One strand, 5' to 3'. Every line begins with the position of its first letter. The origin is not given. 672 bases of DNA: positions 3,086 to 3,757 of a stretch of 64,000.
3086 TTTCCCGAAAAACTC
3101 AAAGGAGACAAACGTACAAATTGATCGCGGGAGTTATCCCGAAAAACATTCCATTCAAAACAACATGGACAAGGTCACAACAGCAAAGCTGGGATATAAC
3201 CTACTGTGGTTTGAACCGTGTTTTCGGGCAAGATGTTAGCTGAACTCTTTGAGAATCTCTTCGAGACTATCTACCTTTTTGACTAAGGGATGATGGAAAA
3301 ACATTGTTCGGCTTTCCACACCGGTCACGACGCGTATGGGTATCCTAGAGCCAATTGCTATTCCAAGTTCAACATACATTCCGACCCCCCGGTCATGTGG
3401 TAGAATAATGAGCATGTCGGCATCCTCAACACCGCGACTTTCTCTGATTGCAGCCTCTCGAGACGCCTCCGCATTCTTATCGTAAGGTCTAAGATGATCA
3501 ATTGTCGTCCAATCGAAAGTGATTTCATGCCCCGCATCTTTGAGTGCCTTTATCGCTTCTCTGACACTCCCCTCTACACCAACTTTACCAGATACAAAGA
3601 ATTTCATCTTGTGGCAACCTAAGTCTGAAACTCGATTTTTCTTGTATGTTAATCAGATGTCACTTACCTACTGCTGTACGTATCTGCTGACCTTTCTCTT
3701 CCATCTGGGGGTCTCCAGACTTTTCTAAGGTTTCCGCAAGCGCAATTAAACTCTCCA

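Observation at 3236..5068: Low-GC three-gene cassette next to tRNA-Leu: nucleotidyltransferase, small helical protein and NDT-like protein (candidate conflict system)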

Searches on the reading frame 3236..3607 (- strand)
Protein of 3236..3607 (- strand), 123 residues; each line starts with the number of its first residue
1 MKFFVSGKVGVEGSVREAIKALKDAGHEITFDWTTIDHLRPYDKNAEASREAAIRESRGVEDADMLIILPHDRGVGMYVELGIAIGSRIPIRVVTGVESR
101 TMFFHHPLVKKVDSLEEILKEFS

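Call 4: search_protein_families(library=pfam, proteins=[window:3236-3607:-], max_evalue=1)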
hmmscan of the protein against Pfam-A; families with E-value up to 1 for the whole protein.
window:3236-3607:- (123 aa): 1 family
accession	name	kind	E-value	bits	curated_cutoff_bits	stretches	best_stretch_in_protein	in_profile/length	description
PF05014.21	Nuc_deoxyrib_tr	-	4.9e-05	23.9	28.8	1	15-99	17-101/117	Nucleoside 2-deoxyribosyltransferase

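Call 5: search_protein_families(library=padloc, proteins=[window:3236-3607:-], max_evalue=1)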
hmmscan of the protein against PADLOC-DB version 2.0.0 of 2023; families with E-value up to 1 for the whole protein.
window:3236-3607:- (123 aa): 0 families

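Call 6: search_protein_families(library=ncbifam, proteins=[window:3236-3607:-], max_evalue=1)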
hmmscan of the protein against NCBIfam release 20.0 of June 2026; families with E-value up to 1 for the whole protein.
window:3236-3607:- (123 aa): 0 families

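Call 20: find_homologous_proteins(query=window:3236-3607:-)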
Query window:3236-3607:- (123 aa): 164 proteins with E <= 0.001 among 182 candidates; the best 120 are listed.
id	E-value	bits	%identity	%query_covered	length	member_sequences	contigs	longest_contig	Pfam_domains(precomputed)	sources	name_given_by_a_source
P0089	1.9e-72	258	98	100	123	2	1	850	PF05014.22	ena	-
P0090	2.1e-66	239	90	100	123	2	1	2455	PF05014.22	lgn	-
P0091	4.5e-65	235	89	100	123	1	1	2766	PF05014.22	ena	-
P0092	8.5e-65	234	87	100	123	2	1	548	-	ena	-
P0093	9.8e-65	234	89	100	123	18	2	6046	PF05014.22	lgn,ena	-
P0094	2.0e-64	232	88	100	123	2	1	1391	PF05014.22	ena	-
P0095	2.1e-64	232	88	100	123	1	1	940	PF05014.22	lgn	-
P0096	4.3e-64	231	85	100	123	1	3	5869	PF05014.22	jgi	-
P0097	5.3e-64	231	86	100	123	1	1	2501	PF05014.22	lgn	-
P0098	8.3e-64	231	85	100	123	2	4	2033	PF05014.22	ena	-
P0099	1.2e-63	230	85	100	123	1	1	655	PF05014.22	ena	-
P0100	1.6e-63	230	85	100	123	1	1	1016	PF05014.22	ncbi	-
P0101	1.7e-63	230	85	100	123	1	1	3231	-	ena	-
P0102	2.9e-63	229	85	100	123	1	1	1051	PF05014.22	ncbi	-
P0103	3.4e-63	229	85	100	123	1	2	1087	PF05014.22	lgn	-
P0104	4.5e-63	228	88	100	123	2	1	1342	PF05014.22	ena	-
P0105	9.2e-63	227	84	99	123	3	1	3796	PF05014.22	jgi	jgi:hypothetical protein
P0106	1.5e-62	226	85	100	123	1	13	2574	PF05014.22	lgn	-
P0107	1.5e-62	226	83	100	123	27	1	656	PF05014.22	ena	-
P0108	1.9e-62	226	86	99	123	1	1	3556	PF05014.22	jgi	-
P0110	4.7e-62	225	85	100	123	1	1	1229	PF05014.22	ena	-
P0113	8.2e-62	224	82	100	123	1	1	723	PF05014.22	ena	-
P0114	9.2e-62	224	84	100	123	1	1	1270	PF05014.22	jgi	-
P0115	1.9e-61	223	84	100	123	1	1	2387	PF05014.22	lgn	-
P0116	3.5e-61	222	85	100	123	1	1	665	PF05014.22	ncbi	-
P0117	7.9e-61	221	81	99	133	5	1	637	PF05014.22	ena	-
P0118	1.7e-60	220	82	100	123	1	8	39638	PF05014.22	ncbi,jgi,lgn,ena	-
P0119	3.7e-60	219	80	100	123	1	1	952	PF05014.22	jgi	-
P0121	6.8e-60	218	82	100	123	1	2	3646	PF05014.22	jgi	-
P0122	1.2e-59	217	81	99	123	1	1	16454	PF05014.22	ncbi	-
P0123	1.7e-59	217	79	100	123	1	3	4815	PF05014.22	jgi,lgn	-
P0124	2.1e-59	216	79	100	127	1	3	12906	PF05014.22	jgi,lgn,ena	-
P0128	2.3e-58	213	80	100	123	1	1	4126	PF05014.22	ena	-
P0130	6.8e-58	211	80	100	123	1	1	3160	PF05014.22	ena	-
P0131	9.1e-58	211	80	100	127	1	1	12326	PF05014.22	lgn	-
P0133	3.7e-57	209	73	100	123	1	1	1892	PF05014.22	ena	-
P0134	4.9e-57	209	79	100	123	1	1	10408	PF05014.22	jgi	-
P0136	6.7e-57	208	77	100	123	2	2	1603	PF05014.22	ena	-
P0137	1.3e-56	207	74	100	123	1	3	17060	PF05014.22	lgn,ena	-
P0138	3.3e-56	206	75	100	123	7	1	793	PF05014.22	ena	-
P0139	5.3e-56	205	74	100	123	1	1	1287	PF05014.22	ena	-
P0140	7.8e-56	205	75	100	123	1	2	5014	PF05014.22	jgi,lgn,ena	-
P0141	2.7e-55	203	75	100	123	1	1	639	PF05014.22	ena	-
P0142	6.0e-55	202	72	100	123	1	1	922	PF05014.22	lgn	-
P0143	7.1e-55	202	76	100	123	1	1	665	PF05014.22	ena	-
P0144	1.0e-54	201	68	100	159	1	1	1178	PF05014.22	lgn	-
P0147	6.0e-54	199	75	100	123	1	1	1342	PF05014.22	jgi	jgi:hypothetical protein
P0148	9.5e-54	198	73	100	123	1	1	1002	PF05014.22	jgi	jgi:hypothetical protein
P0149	1.7e-53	197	72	100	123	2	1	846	PF05014.22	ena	-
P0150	4.6e-53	196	71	100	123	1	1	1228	PF05014.22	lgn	-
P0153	8.5e-53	195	70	100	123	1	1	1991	PF05014.22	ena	-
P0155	9.0e-53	195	72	100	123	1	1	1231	PF05014.22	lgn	-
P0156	1.2e-52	195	71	100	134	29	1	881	PF05014.22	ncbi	-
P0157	1.6e-52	194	71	100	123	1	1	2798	PF05014.22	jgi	jgi:nucleoside 2-deoxyribosyltransferase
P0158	5.8e-52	192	68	100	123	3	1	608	PF05014.22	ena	-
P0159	6.1e-52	192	71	100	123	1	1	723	PF05014.22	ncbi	-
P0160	6.2e-52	192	67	100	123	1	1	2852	PF05014.22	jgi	jgi:nucleoside 2-deoxyribosyltransferase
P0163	3.9e-51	190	71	100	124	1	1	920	PF05014.22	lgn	-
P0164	8.2e-51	189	68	100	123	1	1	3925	PF05014.22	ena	-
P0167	1.9e-50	187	72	100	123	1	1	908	PF05014.22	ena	-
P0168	2.2e-50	187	69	100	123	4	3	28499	PF05014.22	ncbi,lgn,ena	-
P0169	3.0e-50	187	71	100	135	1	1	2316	PF05014.22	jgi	jgi:hypothetical protein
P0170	3.0e-50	187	66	100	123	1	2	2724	PF05014.22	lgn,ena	-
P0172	3.2e-50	187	68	100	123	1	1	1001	PF05014.22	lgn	-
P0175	8.5e-50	185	69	100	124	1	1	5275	PF05014.22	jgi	jgi:nucleoside 2-deoxyribosyltransferase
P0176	1.0e-49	185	71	98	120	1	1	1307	PF05014.22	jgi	jgi:hypothetical protein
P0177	1.7e-49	184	67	100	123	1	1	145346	PF05014.22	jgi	-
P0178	1.7e-49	184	66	99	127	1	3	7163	PF05014.22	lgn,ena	-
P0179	1.8e-49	184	68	100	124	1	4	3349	PF05014.22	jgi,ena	-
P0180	1.8e-49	184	69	100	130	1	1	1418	PF05014.22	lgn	-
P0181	1.9e-49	184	67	100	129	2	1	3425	PF05014.22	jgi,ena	-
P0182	2.6e-49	184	65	100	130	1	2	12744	-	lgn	-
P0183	3.0e-49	184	66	100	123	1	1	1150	PF05014.22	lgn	-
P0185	8.2e-49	182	66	100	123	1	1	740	PF05014.22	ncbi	-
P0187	1.2e-48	182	66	100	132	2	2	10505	PF05014.22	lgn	-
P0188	1.4e-48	181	63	100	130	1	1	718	PF05014.22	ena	-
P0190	1.9e-48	181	64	100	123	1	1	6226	PF05014.22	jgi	jgi:hypothetical protein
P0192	2.4e-48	181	65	100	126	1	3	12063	-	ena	-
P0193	3.4e-48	180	62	100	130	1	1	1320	PF05014.22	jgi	jgi:hypothetical protein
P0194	5.8e-48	179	68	100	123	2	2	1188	PF05014.22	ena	-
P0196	7.7e-48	179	65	100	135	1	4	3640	PF05014.22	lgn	-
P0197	8.6e-48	179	67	100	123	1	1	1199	PF05014.22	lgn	-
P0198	2.3e-47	178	67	100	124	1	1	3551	PF05014.22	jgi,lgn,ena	jgi:nucleoside 2-deoxyribosyltransferase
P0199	2.4e-47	177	63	100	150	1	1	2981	PF05014.22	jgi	jgi:hypothetical protein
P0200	4.0e-47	177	65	100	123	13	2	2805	PF05014.22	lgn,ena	-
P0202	6.3e-47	176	66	99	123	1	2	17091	PF05014.22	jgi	jgi:hypothetical protein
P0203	9.8e-47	175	65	100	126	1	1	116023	-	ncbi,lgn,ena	-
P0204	1.2e-46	175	64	100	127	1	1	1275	PF05014.22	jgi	-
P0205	2.1e-46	174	67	100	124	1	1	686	PF05014.22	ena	-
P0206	4.4e-46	173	62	100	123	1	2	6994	PF05014.22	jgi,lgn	jgi:nucleoside 2-deoxyribosyltransferase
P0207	5.2e-46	173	64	100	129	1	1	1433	PF05014.22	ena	-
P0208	7.2e-46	173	65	100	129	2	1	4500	PF05014.22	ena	-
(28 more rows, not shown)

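Call 23: search_solved_structures(query=A2, max_evalue=10, show_alignments=3)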
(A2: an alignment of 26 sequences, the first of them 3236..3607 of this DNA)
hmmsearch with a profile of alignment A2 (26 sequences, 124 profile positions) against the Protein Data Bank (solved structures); distinct sequences matched with E-value up to 10: 61 (the best 60 are shown).
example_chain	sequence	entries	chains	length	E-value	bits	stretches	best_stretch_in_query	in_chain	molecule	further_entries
4zv6_A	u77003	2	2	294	0.0022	21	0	4-31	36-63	AlphaRep-7 | alpha-Rep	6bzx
7m5h_A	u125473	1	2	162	0.083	15.9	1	46-96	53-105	Nucleoside 2-deoxyribosyltransferase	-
4hx9_A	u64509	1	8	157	0.097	15.7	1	53-95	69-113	Nucleoside deoxyribosyltransferase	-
9rhz_A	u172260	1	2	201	0.17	14.9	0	7-31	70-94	ALPHAREP bE5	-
1f8x_A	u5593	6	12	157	0.26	14.3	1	53-95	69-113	NUCLEOSIDE 2-DEOXYRIBOSYLTRANSFERASE | Nucleoside deoxyribosyltransferase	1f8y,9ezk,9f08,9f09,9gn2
9gn4_A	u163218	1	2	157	0.31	14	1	53-95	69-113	Nucleoside deoxyribosyltransferase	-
6gwd_G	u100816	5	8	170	0.33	14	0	7-28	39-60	iiH5 ALPHAREP | iih5 Alpha Repeating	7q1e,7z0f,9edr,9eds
5dcq_A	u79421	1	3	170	0.55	13.2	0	7-29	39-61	artificial repeat proteins (alphaREP3)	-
9yt9_A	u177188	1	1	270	0.73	12.8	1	41-100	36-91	Tyrosine-protein kinase BTK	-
6mny_A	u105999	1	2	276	0.79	12.7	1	41-100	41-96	Tyrosine-protein kinase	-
9zlj_A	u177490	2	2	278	0.81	12.7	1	41-100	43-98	Tyrosine-protein kinase BTK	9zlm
8s9f_B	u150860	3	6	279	0.83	12.7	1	41-100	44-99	Tyrosine-protein kinase BTK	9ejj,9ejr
8aw4_A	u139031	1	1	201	0.87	12.6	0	7-29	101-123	ALPHAREP bB-E3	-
4fyh_A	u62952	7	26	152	0.95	12.5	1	17-95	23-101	Deoxyribonucleoside 5'-monophosphate N-glycosidase | 2'-deoxynucleoside 5'-phosphate N-hydrolase 1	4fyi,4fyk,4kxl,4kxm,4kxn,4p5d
2klh_A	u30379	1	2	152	1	12.4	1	17-95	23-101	c-Myc-responsive protein Rcl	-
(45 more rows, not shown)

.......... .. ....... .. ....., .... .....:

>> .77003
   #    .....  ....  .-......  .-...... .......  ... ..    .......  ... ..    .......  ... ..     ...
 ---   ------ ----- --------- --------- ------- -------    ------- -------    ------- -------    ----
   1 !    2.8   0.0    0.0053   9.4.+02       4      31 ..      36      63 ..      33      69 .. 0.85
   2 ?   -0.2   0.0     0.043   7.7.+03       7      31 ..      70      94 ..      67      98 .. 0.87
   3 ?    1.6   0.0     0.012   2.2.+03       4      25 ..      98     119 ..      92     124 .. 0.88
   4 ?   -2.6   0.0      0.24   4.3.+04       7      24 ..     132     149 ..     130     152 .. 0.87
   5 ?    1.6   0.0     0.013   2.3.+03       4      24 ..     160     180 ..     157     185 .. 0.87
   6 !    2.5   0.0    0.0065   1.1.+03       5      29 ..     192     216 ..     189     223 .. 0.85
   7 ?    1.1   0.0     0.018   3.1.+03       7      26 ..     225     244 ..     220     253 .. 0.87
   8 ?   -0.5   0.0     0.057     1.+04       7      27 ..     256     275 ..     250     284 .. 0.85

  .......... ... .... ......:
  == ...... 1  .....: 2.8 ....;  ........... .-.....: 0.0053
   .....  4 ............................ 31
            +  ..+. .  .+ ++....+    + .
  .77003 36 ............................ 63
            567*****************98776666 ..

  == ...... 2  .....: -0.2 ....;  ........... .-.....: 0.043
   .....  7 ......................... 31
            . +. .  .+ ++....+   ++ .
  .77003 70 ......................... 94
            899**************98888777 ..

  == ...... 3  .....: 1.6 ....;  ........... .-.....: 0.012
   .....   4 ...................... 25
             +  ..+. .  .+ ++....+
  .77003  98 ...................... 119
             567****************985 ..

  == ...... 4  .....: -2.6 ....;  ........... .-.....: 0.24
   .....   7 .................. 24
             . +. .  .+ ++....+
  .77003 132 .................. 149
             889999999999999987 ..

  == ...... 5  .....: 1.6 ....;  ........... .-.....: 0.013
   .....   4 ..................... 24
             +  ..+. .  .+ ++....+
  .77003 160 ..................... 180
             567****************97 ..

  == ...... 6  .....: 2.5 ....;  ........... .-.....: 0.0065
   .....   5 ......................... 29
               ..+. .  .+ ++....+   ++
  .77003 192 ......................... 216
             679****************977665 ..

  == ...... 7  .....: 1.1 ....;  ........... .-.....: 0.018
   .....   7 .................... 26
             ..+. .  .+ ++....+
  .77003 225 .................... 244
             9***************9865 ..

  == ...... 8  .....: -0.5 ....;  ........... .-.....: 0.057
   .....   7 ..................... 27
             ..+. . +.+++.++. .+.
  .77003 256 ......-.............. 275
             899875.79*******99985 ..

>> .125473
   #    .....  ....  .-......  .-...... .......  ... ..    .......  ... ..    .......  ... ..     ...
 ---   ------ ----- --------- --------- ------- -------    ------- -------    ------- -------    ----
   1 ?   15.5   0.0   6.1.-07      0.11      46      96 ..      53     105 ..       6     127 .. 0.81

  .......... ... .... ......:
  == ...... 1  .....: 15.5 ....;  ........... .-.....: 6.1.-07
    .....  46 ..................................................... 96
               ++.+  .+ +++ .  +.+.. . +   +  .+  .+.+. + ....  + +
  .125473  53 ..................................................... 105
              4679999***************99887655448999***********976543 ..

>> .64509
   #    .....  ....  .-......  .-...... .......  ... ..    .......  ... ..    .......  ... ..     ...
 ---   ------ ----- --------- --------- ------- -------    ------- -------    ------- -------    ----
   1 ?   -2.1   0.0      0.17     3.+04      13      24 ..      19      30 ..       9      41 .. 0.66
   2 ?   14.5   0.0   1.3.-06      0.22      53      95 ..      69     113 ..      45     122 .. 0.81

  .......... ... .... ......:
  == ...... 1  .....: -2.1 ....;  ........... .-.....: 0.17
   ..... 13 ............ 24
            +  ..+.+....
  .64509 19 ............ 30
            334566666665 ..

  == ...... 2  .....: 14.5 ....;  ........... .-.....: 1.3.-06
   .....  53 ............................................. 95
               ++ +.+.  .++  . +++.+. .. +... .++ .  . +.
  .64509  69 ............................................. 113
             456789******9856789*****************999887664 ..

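Call 27: find_encoding_contigs(protein=P0203, flank=8000, max_places=2)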
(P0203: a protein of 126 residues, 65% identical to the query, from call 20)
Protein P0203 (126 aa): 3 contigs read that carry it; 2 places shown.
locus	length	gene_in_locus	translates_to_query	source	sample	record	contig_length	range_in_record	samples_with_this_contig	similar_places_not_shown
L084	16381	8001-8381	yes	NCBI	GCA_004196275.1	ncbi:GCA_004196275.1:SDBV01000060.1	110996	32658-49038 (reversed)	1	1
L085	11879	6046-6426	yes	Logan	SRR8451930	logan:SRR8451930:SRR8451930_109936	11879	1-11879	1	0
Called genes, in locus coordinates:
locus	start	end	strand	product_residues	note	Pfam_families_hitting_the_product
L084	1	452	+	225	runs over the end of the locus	-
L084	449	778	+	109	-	-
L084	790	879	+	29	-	-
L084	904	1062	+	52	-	-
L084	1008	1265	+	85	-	-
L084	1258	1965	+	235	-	-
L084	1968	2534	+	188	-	PF18909:dGTP_diPhyd_N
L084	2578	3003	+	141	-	-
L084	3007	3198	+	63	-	-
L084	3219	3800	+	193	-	PF09152:DUF1937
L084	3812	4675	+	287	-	PF01368:DHH (weak), PF02272:DHHA1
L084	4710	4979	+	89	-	-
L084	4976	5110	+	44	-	-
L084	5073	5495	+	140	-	-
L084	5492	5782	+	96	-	PF00166:Cpn10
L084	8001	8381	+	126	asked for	-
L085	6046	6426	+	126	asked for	-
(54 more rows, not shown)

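Call 28: find_related_loci(query=A2, collection=viral_contigs, flank=5000)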
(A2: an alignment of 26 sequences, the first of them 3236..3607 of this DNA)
Query A2 (123 aa) in viral_contigs; peptide patterns used: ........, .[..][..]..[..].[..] (x = any residue, [..] = any of these).
28 stretches matched a pattern; 9 encode a relative of the query (tblastn E <= 1e-3); 9 distinct loci.
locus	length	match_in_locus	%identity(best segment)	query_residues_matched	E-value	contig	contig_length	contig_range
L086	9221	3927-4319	33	1-118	3e-16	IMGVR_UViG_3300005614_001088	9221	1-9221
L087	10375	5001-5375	33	1-123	2e-14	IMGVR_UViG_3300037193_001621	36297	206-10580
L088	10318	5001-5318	36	1-109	4e-14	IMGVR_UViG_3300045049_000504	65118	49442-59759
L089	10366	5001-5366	34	1-114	7e-14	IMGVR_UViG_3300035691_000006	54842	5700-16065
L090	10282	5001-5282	34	22-122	6e-12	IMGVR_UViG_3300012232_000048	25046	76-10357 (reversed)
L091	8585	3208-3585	30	1-120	7e-12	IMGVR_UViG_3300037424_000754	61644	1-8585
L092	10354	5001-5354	30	4-118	2e-10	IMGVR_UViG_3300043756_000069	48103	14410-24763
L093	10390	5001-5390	33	1-122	5e-10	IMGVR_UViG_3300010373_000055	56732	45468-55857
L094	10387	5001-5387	30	1-119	4e-9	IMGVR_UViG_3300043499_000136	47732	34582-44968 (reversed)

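Call 45: predict_structure(alignment_id=A4)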
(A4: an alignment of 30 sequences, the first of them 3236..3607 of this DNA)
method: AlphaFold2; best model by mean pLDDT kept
length: 123 residues; sequences in the alignment: 30
mean_pLDDT: 88.8   pTM: 0.83
mean pLDDT of the five models: 88.8, 87.3, 86.4, 84.8, 84.7
residues with pLDDT >= 90: 72; 70-90: 43; 50-70: 8; < 50: 0
segments of 3 or more residues with pLDDT < 50: none
pLDDT, mean of each block of 10 residues (from residue 1): 88 91 96 82 87 93 95 74 95 86 89 93 84
secondary structure, 60 per line:
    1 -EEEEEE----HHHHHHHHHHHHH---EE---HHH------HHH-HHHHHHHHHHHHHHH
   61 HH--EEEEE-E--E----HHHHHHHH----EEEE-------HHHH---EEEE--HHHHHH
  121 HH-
elements in order: E2-7 H12-24 H46-62 E65-69 H79-86 E91-94 H102-105 E109-112 H115-122

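Call 48: fold_search(model_id=the predicted structure, library=pdb)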
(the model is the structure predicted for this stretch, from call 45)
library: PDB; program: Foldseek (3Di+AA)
matches with E <= 10: 1161; with E <= 0.001: 11
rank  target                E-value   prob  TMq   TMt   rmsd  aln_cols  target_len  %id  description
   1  4jen_A                9.3e-05  1.00  0.62  0.64   4.0       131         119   14  Structure of Clostridium botulinum CMP N-glycosidase, BcmB (released 2013-09-11)
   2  4jen_B                1.3e-04  1.00  0.59  0.59   4.3       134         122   14  Structure of Clostridium botulinum CMP N-glycosidase, BcmB (released 2013-09-11)
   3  8pqr_D                2.3e-04  1.00  0.62  0.52   4.6       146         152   20  Nucleoside 2'deoxyribosyltransferase from Chroococcidiopsis thermalis PCC 7203 WT bound to DAD_Immucillin-H (released 2024-02-21)
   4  9emx_C                3.4e-04  1.00  0.62  0.52   4.8       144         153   20  Nucleoside 2'deoxyribosyltransferase from Chroococcidiopsis thermalis PCC 7203 Double Mutant Y7F A9S bound to Cordycep (released 2025-05-07)
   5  8pqs_D                3.6e-04  1.00  0.64  0.54   4.6       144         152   18  Nucleoside 2'deoxyribosyltransferase from Chroococcidiopsis thermalis PCC 7203 E88A Mutant (released 2024-02-21)
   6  8qc0_D                5.4e-04  1.00  0.58  0.49   5.5       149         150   17  Nucleoside 2'deoxyribosyltransferase from Chroococcidiopsis thermalis PCC 7203 WT ribosylated (released 2024-02-21)
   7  6evs_A                6.5e-04  1.00  0.70  0.64   3.6       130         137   17  Characterization of 2-deoxyribosyltransferase from psychrotolerant bacterium Bacillus psychrosaccharolyticus: a suitab (released 2018-11-14)
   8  8rh3_A                7.0e-04  1.00  0.62  0.51   4.4       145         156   20  Nucleoside 2'deoxyribosyltransferase from Chroococcidiopsis thermalis PCC 7203 WT bound to Gemcitabine (released 2024-02-21)
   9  9emw_D                7.4e-04  1.00  0.58  0.50   4.7       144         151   19  Nucleoside 2'deoxyribosyltransferase from Chroococcidiopsis thermalis PCC 7203 Y7F Mutant bound to ImmH-Forodesine (released 2025-05-14)
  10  4jem_A                7.9e-04  1.00  0.65  0.52   5.4       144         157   17  Crystal structure of MilB complexed with cytidine 5'-monophosphate (released 2013-09-11)
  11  8pqq_D                7.9e-04  1.00  0.59  0.49   5.1       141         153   18  Nucleoside 2'deoxyribosyltransferase from Chroococcidiopsis thermalis PCC 7203 E88Q Mutant bound to Clofarabine (released 2024-02-21)
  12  4ohb                  1.1e-03  1.00  0.63  0.51   4.1       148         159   17  Crystal structure of MilB E103A in complex with 5-hydroxymethylcytidine 5'-monophosphate (hmCMP) from Streptomyces rimof (released 2014-06-25)
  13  4l8l                  1.1e-03  0.99  0.44  0.40   6.9       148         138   16  Crystal Structure of the Type II Dehydroquinase from Pseudomonas aeruginosa (released 2014-07-23)
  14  4jel                  1.4e-03  1.00  0.59  0.50   4.5       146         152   16  Structure of MilB Streptomyces rimofaciens CMP N-glycosidase (released 2013-09-11)
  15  9da5_A                1.5e-03  1.00  0.71  0.70   3.0       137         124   12  Crystal structure of human DNPH1 bound to inhibitor 2c (released 2025-02-05)
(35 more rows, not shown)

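Call 55: find_encoding_contigs(protein=P0192, flank=6000, max_places=2)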
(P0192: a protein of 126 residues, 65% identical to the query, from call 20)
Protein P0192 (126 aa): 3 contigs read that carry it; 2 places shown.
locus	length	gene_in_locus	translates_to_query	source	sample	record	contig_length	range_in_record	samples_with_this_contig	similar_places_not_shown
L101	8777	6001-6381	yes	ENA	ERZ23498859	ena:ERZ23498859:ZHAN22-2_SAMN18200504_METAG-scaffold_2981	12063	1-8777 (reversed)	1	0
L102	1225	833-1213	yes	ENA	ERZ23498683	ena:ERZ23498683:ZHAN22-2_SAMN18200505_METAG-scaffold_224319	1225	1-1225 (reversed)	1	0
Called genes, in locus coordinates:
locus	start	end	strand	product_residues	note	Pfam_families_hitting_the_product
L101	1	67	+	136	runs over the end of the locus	-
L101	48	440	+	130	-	-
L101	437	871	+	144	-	-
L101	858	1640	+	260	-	PF10127:RlaP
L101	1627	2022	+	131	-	-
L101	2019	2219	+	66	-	-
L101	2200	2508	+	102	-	-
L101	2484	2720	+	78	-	-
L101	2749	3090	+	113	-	-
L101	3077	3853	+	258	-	-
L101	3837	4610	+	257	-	PF01170:UPF0020 (faint), PF01555:N6_N4_Mtase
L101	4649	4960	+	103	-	-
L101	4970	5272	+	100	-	-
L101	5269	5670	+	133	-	-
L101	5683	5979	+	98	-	PF00166:Cpn10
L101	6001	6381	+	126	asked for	-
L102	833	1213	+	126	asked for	-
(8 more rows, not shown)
